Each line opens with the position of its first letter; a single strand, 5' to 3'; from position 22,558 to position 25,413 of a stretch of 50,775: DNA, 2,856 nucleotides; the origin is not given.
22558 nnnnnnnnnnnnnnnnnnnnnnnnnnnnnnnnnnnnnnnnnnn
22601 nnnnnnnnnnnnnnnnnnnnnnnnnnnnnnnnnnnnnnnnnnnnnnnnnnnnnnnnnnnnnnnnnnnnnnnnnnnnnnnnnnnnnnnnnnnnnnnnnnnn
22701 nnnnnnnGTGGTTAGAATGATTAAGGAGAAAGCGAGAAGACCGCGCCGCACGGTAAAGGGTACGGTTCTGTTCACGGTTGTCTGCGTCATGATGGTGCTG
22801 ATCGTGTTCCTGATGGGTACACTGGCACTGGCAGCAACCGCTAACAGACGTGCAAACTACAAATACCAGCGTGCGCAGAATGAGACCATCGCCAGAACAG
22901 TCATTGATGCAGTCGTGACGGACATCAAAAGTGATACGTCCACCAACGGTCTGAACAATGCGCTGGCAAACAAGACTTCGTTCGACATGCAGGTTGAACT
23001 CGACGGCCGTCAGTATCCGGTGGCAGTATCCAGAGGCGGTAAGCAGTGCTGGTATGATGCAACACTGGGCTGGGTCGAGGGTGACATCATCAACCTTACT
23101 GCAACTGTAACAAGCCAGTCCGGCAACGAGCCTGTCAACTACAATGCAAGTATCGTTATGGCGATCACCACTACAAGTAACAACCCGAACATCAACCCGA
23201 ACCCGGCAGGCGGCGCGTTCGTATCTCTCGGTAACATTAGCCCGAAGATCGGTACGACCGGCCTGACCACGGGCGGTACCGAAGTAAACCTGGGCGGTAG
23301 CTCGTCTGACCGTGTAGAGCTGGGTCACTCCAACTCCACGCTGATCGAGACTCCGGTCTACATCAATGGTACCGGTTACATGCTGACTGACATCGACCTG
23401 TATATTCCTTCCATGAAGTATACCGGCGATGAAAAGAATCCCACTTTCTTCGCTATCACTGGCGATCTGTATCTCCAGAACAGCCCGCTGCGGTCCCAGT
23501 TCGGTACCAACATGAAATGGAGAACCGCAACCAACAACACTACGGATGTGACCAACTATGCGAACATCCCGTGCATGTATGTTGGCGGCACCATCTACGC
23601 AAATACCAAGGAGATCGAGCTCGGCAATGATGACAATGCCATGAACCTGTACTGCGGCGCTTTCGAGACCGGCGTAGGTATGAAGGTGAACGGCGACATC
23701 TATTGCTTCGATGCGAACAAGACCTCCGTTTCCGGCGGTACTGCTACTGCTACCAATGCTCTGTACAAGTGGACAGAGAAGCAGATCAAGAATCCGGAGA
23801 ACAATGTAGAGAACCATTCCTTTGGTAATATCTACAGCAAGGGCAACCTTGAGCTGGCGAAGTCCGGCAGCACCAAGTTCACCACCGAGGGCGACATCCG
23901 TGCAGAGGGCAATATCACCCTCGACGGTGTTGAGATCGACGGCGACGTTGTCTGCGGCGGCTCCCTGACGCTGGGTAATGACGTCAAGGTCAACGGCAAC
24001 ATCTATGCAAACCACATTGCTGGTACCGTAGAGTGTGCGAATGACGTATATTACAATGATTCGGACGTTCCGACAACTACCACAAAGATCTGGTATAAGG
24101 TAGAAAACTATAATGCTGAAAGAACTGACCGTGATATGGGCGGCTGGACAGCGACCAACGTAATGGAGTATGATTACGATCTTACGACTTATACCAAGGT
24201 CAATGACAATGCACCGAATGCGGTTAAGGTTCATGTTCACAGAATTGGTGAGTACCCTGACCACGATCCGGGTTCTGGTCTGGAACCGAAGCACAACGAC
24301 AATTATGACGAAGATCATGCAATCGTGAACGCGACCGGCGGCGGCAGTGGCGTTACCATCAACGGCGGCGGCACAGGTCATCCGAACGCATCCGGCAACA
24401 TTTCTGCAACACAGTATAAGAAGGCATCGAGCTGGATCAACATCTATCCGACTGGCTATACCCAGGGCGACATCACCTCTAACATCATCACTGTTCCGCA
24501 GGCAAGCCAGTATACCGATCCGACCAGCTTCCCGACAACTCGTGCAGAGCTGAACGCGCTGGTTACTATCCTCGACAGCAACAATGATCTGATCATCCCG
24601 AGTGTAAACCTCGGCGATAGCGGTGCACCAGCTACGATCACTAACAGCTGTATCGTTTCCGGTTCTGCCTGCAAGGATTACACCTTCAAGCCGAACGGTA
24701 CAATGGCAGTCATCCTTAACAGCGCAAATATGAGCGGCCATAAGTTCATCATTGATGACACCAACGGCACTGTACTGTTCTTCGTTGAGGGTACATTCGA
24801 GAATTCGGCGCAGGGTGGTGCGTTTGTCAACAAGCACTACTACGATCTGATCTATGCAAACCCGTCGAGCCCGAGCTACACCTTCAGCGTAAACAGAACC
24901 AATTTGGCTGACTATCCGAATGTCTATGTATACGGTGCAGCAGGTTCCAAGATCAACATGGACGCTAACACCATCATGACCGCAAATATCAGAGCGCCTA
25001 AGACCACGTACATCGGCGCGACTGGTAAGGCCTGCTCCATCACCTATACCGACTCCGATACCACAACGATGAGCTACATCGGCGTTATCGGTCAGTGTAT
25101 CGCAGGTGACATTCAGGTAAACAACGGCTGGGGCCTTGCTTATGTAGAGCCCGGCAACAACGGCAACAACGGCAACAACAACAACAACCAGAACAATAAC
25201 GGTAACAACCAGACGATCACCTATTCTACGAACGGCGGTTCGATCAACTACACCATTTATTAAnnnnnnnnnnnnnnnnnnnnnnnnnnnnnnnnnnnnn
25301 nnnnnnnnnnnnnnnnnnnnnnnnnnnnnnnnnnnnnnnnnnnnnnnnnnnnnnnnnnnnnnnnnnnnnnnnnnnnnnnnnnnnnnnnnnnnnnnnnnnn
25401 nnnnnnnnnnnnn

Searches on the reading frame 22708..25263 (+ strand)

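Call 67: search_protein_families(library=pfam, proteins=[window:22708-25263:+], max_evalue=0.00001)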
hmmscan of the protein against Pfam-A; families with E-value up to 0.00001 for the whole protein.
window:22708-25263:+ (851 aa): 1 family
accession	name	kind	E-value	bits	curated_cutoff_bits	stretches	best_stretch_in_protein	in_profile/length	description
PF04519.19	Bactofilin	-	2.7e-06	28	27.9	0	390-441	6-58/98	Polymer-forming cytoskeletal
